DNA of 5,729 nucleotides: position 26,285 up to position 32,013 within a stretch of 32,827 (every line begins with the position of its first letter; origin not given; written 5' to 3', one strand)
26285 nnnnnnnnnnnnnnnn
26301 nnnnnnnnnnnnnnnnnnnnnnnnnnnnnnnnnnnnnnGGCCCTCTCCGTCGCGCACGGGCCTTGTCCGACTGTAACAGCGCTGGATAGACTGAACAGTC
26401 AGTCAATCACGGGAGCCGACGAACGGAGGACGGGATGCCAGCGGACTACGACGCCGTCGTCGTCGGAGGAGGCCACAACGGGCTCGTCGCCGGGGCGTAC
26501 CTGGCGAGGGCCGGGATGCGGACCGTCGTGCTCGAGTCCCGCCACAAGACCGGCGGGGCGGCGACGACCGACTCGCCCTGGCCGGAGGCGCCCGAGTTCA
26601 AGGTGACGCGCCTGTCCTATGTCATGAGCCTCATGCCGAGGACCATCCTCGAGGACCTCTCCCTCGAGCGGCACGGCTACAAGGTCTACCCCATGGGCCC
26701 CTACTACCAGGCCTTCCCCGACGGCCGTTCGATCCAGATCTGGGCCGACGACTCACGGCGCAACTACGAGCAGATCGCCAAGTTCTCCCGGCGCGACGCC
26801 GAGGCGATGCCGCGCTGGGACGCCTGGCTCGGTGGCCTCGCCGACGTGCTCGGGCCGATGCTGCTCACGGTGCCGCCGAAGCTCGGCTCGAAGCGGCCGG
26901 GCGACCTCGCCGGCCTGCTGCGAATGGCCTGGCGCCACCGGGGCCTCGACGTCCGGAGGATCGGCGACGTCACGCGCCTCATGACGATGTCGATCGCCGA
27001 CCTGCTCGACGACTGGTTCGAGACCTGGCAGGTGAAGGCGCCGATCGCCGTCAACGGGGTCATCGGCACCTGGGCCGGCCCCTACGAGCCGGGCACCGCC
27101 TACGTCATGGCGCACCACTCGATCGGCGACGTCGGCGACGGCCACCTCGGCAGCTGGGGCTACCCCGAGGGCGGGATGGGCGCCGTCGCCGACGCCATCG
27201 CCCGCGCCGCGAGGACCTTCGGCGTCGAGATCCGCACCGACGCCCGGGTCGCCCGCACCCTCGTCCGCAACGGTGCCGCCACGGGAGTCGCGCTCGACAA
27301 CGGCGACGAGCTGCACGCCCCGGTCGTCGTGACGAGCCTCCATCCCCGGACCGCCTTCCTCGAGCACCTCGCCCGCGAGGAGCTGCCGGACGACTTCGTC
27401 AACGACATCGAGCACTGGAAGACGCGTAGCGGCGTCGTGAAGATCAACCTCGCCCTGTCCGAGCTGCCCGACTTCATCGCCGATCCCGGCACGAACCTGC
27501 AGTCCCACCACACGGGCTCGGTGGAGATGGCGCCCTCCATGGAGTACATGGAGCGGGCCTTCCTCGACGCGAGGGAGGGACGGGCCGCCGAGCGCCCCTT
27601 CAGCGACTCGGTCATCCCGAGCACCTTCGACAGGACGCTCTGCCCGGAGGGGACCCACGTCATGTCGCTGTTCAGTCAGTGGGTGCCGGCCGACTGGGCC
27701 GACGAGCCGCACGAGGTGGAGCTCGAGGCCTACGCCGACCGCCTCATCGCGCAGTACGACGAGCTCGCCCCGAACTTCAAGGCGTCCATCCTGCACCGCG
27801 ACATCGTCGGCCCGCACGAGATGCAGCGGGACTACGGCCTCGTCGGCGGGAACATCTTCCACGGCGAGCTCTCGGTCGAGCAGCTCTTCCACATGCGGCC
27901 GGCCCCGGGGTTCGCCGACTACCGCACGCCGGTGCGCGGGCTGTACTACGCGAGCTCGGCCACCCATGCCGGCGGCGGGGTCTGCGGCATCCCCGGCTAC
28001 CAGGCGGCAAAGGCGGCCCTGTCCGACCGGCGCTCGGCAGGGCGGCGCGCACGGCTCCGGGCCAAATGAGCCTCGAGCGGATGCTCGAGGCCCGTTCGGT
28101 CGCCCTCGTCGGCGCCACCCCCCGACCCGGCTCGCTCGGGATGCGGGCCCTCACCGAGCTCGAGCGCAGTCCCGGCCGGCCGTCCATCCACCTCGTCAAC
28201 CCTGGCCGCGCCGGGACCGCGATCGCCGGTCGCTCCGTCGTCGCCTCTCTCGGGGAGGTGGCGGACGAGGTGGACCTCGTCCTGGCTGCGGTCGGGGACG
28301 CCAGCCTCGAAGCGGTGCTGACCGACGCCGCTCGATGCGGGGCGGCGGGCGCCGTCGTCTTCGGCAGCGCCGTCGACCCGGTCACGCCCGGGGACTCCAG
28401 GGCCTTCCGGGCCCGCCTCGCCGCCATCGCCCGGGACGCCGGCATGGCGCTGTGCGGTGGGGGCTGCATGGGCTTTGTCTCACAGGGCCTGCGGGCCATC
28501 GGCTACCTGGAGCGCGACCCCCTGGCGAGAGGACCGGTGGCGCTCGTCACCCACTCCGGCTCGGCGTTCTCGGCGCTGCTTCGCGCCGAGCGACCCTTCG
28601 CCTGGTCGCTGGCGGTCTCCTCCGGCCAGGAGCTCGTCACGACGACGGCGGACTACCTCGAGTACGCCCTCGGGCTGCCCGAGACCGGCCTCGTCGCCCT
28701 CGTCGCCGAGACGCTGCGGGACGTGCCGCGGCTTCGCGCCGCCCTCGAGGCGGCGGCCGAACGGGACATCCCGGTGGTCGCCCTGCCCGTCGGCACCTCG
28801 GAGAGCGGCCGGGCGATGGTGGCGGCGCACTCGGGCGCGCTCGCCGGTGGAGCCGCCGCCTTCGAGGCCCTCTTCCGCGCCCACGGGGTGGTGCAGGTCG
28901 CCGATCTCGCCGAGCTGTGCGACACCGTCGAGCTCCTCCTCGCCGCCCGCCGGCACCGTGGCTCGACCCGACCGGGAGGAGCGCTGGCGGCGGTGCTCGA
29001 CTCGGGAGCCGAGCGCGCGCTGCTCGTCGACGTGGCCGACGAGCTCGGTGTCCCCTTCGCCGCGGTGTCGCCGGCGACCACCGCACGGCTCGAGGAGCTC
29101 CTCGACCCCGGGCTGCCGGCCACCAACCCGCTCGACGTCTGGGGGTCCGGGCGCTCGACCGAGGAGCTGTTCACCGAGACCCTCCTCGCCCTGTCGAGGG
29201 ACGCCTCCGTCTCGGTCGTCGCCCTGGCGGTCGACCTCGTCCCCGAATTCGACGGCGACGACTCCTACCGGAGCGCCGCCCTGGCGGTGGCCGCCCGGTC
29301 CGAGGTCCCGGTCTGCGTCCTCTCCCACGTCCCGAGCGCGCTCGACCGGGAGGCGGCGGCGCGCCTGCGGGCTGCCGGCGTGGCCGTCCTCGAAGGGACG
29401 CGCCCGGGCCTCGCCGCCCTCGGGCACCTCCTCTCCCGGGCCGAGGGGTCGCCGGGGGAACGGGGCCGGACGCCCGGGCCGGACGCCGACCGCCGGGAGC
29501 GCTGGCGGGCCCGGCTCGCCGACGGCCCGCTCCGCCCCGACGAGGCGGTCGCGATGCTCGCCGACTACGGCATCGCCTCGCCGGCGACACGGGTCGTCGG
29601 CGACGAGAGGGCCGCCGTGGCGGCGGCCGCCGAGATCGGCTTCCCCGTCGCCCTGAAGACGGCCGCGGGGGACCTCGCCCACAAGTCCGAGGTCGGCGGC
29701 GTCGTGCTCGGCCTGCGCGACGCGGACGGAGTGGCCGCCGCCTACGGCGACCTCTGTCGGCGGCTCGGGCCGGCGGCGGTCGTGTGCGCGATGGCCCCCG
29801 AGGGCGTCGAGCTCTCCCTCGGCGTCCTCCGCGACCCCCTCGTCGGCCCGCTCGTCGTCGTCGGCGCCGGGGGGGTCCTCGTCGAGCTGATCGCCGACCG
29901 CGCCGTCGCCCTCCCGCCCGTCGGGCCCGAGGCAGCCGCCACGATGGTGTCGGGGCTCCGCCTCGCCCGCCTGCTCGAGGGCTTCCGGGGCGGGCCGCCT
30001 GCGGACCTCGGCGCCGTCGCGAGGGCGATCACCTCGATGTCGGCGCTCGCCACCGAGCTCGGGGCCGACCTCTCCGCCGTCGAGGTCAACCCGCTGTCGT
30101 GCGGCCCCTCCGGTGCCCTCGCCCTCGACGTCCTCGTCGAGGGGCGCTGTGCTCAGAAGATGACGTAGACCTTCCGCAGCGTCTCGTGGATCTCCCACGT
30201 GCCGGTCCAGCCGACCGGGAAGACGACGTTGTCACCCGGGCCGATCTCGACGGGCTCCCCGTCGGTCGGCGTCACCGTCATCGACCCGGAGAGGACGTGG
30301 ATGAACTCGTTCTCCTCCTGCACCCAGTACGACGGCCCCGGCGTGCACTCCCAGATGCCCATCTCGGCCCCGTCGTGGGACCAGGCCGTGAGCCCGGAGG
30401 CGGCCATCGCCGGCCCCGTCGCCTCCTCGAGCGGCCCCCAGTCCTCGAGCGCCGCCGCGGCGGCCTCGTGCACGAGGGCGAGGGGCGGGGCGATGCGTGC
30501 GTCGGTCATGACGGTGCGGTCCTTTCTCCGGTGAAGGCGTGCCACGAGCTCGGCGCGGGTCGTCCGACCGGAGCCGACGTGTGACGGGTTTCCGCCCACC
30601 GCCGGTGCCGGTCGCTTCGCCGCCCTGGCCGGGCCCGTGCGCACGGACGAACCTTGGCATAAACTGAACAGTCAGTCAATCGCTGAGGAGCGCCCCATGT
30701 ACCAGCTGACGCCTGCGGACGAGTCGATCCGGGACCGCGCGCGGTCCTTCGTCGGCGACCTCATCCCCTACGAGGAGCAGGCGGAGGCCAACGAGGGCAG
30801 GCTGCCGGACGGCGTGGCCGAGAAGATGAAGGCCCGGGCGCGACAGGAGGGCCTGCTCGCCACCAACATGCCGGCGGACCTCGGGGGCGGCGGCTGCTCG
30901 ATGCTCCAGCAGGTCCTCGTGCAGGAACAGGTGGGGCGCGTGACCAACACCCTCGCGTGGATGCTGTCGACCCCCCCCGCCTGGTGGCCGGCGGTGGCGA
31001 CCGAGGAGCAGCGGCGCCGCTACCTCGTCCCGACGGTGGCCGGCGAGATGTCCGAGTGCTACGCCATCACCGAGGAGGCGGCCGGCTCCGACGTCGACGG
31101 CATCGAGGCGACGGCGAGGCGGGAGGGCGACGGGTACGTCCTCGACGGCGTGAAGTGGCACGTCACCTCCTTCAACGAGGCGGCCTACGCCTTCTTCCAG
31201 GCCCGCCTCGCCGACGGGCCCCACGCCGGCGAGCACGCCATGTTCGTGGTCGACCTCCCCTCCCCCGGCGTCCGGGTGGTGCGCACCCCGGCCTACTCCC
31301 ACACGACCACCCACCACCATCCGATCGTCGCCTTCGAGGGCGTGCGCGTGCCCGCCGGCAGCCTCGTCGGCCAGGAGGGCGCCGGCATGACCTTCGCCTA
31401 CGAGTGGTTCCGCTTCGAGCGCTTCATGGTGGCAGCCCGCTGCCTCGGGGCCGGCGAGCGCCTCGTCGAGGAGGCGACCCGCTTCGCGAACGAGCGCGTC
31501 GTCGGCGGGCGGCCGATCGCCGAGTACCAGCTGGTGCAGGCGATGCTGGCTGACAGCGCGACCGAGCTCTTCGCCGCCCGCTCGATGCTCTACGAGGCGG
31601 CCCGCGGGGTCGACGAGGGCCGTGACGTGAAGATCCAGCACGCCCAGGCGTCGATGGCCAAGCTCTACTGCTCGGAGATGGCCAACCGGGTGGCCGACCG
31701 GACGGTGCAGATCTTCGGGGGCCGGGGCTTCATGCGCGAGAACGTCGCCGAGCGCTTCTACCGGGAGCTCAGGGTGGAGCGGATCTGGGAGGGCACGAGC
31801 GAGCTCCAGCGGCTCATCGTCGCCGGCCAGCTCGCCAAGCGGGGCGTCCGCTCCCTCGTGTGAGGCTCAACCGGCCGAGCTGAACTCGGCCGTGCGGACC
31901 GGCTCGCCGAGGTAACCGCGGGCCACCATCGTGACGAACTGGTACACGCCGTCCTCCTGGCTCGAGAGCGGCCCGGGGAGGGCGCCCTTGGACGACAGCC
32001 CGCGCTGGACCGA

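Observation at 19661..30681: A conserved ~21-bp element precedes four separate transcription units, suggesting a TetR regulon spanning 13 kb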

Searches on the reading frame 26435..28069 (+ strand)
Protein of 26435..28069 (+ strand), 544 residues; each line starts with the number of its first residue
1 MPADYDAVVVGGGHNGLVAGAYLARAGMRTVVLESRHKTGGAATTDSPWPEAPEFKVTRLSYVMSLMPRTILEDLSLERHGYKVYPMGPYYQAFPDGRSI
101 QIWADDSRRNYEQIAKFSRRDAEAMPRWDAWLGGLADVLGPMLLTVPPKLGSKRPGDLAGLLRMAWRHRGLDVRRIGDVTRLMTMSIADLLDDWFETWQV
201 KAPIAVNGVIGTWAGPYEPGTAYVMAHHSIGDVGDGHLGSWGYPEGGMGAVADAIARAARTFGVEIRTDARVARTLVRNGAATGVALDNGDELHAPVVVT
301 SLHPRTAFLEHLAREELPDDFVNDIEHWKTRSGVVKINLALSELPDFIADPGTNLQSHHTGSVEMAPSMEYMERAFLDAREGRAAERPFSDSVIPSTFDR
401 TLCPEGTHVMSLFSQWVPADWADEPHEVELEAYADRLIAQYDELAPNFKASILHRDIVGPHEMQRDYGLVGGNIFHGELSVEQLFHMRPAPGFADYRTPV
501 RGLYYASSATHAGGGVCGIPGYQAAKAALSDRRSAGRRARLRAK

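Call 10: search_protein_families(library=pfam, proteins=[window:26435-28069:+])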
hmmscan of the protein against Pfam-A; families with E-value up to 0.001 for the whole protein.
window:26435-28069:+ (544 aa): 8 families
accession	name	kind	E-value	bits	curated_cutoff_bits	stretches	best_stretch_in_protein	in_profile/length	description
PF01266.30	DAO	-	1.3e-10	41.8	27.9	1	6-135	1-138/353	FAD dependent oxidoreductase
PF01593.30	Amino_oxidase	-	2.2e-10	40.9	19.8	1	238-438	193-361/443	Flavin containing amine oxidoreductase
PF13450.12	NAD_binding_8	-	1.8e-09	38.2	21.9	1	9-50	1-41/68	NAD(P)-binding Rossmann-like domain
PF12831.13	FAD_oxidored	-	3.3e-06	27.1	27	1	6-47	1-42/416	FAD dependent oxidoreductase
PF07992.20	Pyr_redox_2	-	5.1e-06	26.5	26.1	0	5-40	1-37/291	Pyridine nucleotide-disulphide oxidoreductase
PF00890.30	FAD_binding_2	-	1.5e-05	24.8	20.4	1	6-43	1-38/414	FAD binding domain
PF01946.23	Thi4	-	6.6e-05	22.7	26.2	1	4-43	17-57/235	Thi4 family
PF01494.25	FAD_binding_3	-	8.8e-05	22.3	22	1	5-39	2-36/349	FAD binding domain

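Call 24: search_protein_families(library=pfam, proteins=[window:26435-28069:+], max_evalue=0.00001)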
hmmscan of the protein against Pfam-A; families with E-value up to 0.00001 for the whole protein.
window:26435-28069:+ (544 aa): 5 families
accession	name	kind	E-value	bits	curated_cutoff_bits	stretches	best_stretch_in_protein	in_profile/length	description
PF01266.30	DAO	-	1.3e-10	41.8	27.9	1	6-135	1-138/353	FAD dependent oxidoreductase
PF01593.30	Amino_oxidase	-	2.2e-10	40.9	19.8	1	238-438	193-361/443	Flavin containing amine oxidoreductase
PF13450.12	NAD_binding_8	-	1.8e-09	38.2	21.9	1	9-50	1-41/68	NAD(P)-binding Rossmann-like domain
PF12831.13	FAD_oxidored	-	3.3e-06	27.1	27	1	6-47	1-42/416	FAD dependent oxidoreductase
PF07992.20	Pyr_redox_2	-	5.1e-06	26.5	26.1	0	5-40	1-37/291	Pyridine nucleotide-disulphide oxidoreductase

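Call 25: search_protein_families(library=ncbifam, proteins=[window:26435-28069:+], max_evalue=0.00001)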
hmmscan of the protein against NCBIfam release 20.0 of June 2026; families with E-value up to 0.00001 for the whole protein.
window:26435-28069:+ (544 aa): 12 families
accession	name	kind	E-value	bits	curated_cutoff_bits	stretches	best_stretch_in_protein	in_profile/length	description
NF045689.1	BCarotKetCrtO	equivalog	1.6e-70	238.2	1000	1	4-534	3-541/563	beta-carotene ketolase CrtO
TIGR02730.1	carot_isom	equivalog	5.1e-25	88.2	586.9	1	234-518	214-476/493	carotenoid isomerase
TIGR02734.1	crtI_fam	subfamily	9.4e-23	80.6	238.1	1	241-521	211-479/504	phytoene desaturase family protein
NF058655.1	CrtID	equivalog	3.8e-20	72.2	640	1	234-516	206-467/478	bifunctional phytoene desaturase/3,4-desaturase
NF045637.1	carotdesatCrtDProt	equivalog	1.2e-15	57.1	580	1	245-305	218-278/485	1-hydroxycarotenoid 3,4-desaturase CrtD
TIGR02733.1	desat_CrtD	equivalog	5.5e-12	45.1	549.7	0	7-45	4-42/492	C-3',4' desaturase CrtD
NF005560.0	PRK07233.1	equivalog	8.2e-12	44.7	252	0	242-309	192-259/435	hypothetical protein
TIGR03467.1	HpnE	equivalog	2.2e-07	30.5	283.05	1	8-44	2-38/430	hydroxysqualene dehydroxylase HpnE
TIGR00292.1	TIGR00292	equivalog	1.5e-06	27.7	148.3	1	4-42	21-59/254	sulfide-dependent adenosine diphosphate thiazole synthase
TIGR03143.1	AhpF_homolog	hypoth_equivalog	2e-06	26.7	687.65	1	5-47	5-46/555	putative alkyl hydroperoxide reductase F subunit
NF040505.1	ArsO_flavin_mono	equivalog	3.2e-06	26.8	425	1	5-44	1-40/346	ArsO family NAD(P)H-dependent flavin-containing monooxygenase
NF005547.0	PRK07208.1-3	equivalog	3.2e-06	26.2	380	0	240-312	198-268/465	hypothetical protein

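Call 38: search_solved_structures(query=window:26435-28069:+, max_evalue=0.00001)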
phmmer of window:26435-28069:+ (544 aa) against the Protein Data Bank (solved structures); distinct sequences matched with E-value up to 0.00001: 2.
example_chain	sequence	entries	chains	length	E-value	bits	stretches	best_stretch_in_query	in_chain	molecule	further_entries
4dgk_A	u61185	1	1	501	1.5e-08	37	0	238-529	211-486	Phytoene dehydrogenase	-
3ka7_A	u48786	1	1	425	1e-06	30.9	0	238-311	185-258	Oxidoreductase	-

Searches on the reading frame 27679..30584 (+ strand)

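Call 10: search_protein_families(library=pfam, proteins=[window:27966-30584:+])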
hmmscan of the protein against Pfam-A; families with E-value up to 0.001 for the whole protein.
window:27966-30584:+ (872 aa): 0 families

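Call 12: search_protein_families(library=pfam, proteins=[window:27679-30168:+], max_evalue=0.1)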
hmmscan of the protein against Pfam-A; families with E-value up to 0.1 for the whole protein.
window:27679-30168:+ (829 aa): 6 families
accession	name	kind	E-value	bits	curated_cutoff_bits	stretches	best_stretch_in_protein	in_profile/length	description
PF13549.11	ATP-grasp_5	-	4.4e-54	183.6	27.6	1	618-820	10-219/221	ATP-grasp domain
PF13607.11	Succ_CoA_lig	-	6.6e-31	107.3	27.4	1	284-420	1-138/138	Succinyl-CoA ligase like flavodoxin domain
PF13380.12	CoA_binding_2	-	9.9e-16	58.7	22.8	1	139-267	1-114/116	CoA binding domain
PF07905.16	PucR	-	0.029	15.1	33.5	1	311-373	44-105/118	Purine catabolism regulatory protein-like family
PF02629.25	CoA_binding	-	0.048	14.9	22.3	0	139-228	4-94/97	CoA binding domain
PF19619.4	DUF6124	-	0.096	13.1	27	1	496-542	7-51/63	Family of unknown function (DUF6124)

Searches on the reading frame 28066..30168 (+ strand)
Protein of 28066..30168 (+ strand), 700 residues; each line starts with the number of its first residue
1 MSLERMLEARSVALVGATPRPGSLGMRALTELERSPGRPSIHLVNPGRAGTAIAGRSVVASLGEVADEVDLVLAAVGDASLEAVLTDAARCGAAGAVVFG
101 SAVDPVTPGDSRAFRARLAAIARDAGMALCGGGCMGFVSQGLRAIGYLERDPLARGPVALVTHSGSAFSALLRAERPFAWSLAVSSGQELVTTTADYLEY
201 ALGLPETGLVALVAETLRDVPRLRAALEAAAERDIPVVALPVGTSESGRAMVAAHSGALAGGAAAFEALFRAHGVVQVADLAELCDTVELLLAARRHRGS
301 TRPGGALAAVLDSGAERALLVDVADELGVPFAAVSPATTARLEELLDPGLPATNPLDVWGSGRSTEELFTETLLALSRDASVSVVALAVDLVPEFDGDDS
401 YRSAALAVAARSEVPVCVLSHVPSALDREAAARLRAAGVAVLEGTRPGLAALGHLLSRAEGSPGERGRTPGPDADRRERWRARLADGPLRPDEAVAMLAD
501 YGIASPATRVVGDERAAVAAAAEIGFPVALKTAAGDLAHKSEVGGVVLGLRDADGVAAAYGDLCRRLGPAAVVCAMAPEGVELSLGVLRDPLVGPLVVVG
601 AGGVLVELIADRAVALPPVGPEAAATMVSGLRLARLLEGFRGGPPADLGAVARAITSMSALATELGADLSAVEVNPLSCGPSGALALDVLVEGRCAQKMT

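Call 24: search_protein_families(library=pfam, proteins=[window:28066-30168:+], max_evalue=0.00001)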
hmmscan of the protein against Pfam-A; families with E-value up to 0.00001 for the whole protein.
window:28066-30168:+ (700 aa): 3 families
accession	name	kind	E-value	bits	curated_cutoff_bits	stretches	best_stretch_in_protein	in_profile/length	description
PF13549.11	ATP-grasp_5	-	3.1e-54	184.1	27.6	1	489-691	10-219/221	ATP-grasp domain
PF13607.11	Succ_CoA_lig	-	9.9e-31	106.8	27.4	1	155-291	1-138/138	Succinyl-CoA ligase like flavodoxin domain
PF13380.12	CoA_binding_2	-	5.3e-16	59.5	22.8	1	10-138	1-114/116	CoA binding domain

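Call 25: search_protein_families(library=ncbifam, proteins=[window:28066-30168:+], max_evalue=0.00001)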
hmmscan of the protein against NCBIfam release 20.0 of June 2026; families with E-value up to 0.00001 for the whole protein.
window:28066-30168:+ (700 aa): 5 families
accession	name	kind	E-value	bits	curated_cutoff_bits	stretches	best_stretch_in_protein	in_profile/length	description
NF045492.1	HydPropCoALig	equivalog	4.7e-63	213.6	1300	2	493-684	23-220/700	3-hydroxypropionate--CoA ligase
NF045494.1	AcCoALig_Archglob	equivalog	4.7e-58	197.1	1200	2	3-391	218-597/665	acetate--CoA ligase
TIGR02717.1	AcCoA-syn-alpha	equivalog_domain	2.4e-52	178.1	567.15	1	3-457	1-445/447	acetate--CoA ligase alpha subunit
NF045493.1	HydDutCoALig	equivalog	3.8e-49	167.9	1300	2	492-677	488-680/698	4-hydroxybutyrate--CoA ligase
NF004230.0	PRK05678.1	equivalog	7.2e-06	25.4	336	0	43-292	38-288/291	succinate--CoA ligase subunit alpha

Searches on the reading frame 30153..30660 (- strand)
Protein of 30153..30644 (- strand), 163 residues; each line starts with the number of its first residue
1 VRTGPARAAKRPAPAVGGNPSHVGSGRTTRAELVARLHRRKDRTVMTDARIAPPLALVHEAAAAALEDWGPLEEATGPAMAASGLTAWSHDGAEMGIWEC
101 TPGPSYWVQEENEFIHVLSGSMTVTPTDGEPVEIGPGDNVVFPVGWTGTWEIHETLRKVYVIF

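Call 11: search_protein_families(library=pfam, proteins=[window:30153-30644:-])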
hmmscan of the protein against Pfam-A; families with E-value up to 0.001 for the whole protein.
window:30153-30644:- (163 aa): 2 families
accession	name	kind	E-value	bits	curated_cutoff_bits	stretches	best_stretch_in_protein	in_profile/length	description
PF05899.18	Cupin_3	-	1e-24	86.5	23.5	1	93-160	7-74/74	EutQ-like cupin domain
PF07883.17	Cupin_2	-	3.7e-08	33.4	27.2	1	109-145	16-51/70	Cupin domain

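Call 12: search_protein_families(library=pfam, proteins=[window:30232-30660:-], max_evalue=0.1)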
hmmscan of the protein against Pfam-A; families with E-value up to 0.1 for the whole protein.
window:30232-30660:- (142 aa): 0 families

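Call 24: search_protein_families(library=pfam, proteins=[window:30153-30644:-], max_evalue=0.00001)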
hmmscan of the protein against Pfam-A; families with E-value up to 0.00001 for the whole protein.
window:30153-30644:- (163 aa): 2 families
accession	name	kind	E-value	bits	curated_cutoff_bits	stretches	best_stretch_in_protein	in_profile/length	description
PF05899.18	Cupin_3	-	1e-24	86.5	23.5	1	93-160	7-74/74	EutQ-like cupin domain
PF07883.17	Cupin_2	-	3.7e-08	33.4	27.2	1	109-145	16-51/70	Cupin domain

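Call 25: search_protein_families(library=ncbifam, proteins=[window:30153-30644:-], max_evalue=0.00001)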
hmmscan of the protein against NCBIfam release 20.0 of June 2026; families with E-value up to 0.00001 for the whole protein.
window:30153-30644:- (163 aa): 0 families

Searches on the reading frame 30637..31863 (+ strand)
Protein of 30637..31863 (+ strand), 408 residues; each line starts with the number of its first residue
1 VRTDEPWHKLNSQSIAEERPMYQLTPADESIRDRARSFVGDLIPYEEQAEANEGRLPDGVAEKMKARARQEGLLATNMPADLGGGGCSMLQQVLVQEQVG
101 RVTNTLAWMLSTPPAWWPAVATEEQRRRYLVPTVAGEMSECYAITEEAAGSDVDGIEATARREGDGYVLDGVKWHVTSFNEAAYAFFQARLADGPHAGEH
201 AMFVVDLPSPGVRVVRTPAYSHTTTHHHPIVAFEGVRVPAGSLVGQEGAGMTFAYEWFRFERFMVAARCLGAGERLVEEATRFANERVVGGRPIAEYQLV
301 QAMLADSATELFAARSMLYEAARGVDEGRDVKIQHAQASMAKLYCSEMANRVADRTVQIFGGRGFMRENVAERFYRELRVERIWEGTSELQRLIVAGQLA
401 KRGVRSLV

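Call 10: search_protein_families(library=pfam, proteins=[window:30637-31863:+])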
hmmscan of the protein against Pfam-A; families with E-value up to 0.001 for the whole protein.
window:30637-31863:+ (408 aa): 6 families
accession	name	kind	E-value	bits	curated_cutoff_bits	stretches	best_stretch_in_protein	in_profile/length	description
PF00441.29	Acyl-CoA_dh_1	-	1.5e-44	152.2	22.4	1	248-398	1-148/150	Acyl-CoA dehydrogenase, C-terminal domain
PF08028.16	Acyl-CoA_dh_2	-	2.2e-17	64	22.7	1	264-388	2-133/134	Acyl-CoA dehydrogenase, C-terminal domain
PF02770.24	Acyl-CoA_dh_M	-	1.6e-15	57.4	33.3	1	141-220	1-82/97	Acyl-CoA dehydrogenase, middle domain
PF02771.21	Acyl-CoA_dh_N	-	8.1e-15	55.6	22.9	1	26-137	2-113/113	Acyl-CoA dehydrogenase, N-terminal domain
PF22924.1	ACOX_C_alpha1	-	6.4e-06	26.5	27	1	307-388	65-157/169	Acyl-CoA oxidase, C-alpha1 domain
PF21343.2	ACAD9-ACADV_C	-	6.5e-05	23.7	27.8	1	291-357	29-93/120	ACAD9/ACADV, C-terminal domain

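Call 24: search_protein_families(library=pfam, proteins=[window:30697-31863:+], max_evalue=0.00001)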
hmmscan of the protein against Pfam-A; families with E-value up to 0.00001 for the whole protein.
window:30697-31863:+ (388 aa): 5 families
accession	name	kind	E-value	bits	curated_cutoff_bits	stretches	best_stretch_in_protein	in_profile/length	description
PF00441.29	Acyl-CoA_dh_1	-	1.4e-44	152.3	22.4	1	228-378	1-148/150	Acyl-CoA dehydrogenase, C-terminal domain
PF08028.16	Acyl-CoA_dh_2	-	2e-17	64.2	22.7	1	244-368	2-133/134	Acyl-CoA dehydrogenase, C-terminal domain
PF02770.24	Acyl-CoA_dh_M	-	1.5e-15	57.6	33.3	1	121-200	1-82/97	Acyl-CoA dehydrogenase, middle domain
PF02771.21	Acyl-CoA_dh_N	-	1.2e-14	55.1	22.9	1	5-117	1-113/113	Acyl-CoA dehydrogenase, N-terminal domain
PF22924.1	ACOX_C_alpha1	-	5.8e-06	26.6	27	1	287-368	65-157/169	Acyl-CoA oxidase, C-alpha1 domain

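Call 25: search_protein_families(library=ncbifam, proteins=[window:30697-31863:+], max_evalue=0.00001)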
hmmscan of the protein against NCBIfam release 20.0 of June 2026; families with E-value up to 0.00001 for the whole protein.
window:30697-31863:+ (388 aa): 20 families
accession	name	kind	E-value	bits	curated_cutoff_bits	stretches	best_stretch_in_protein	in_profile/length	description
NF042972.1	AcrlCoAredClosAcrC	equivalog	1.3e-58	198.5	640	1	2-379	3-376/378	acryloyl-CoA reductase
NF058590.1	AcCoDHFadEBacil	equivalog_domain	9.5e-54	182.9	600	1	9-384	26-415/586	acyl-CoA dehydrogenase FadE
NF043006.1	CyhCrbnylCoADH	equivalog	3.7e-50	171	650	1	52-380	48-376/380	cyclohexane-1-carbonyl-CoA dehydrogenase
NF002885.1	PRK03354.1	equivalog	1.4e-49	169.2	540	1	58-379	56-373/378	crotonobetainyl-CoA dehydrogenase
NF008997.0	PRK12341.1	equivalog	1.3e-47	162.7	537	1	45-379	43-376/382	acyl-CoA dehydrogenase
NF045652.1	ProlPCPDhRedW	equivalog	1.2e-46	159.3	650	1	47-379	39-373/376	L-prolyl-[peptidyl-carrier protein] dehydrogenase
NF042439.1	SulpropCoADesulf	equivalog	6.6e-44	150.2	600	1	47-381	32-372/379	3-sulfinopropanoyl-CoA desulfinase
NF053553.1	prodigi_MBC_PigA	equivalog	9.5e-44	150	500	1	3-379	4-379/381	prodigiosin MBC biosynthesis dehydrogenase PigA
NF045552.1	GlutCoADH_Des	equivalog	1.3e-41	143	470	1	3-377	4-377/387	glutaryl-CoA dehydrogenase Acd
TIGR03207.1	cyc_hxne_CoA_dh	equivalog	6.2e-31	107.5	575.35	1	11-377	8-369/372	cyclohexanecarboxyl-CoA dehydrogenase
NF052270.1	Staph_DH_FadE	equivalog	2e-22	79.5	600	1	102-380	122-394/400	acyl-CoA dehydrogenase FadE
TIGR03204.1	pimC_large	equivalog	1.8e-20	73.2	623.85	1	8-340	8-339/395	pimeloyl-CoA dehydrogenase large subunit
NF037942.1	ac_ACP_DH_MbtN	equivalog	4.3e-17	61.9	700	1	113-377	104-363/376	mycobactin biosynthesis acyl-ACP dehydrogenase MbtN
TIGR03203.1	pimD_small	equivalog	1.2e-15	57.5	652.7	1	40-367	38-365/378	pimeloyl-CoA dehydrogenase small subunit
NF007000.1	PRK09463.1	subfamily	4.4e-14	51.8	600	1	247-381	303-437/726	acyl-CoA dehydrogenase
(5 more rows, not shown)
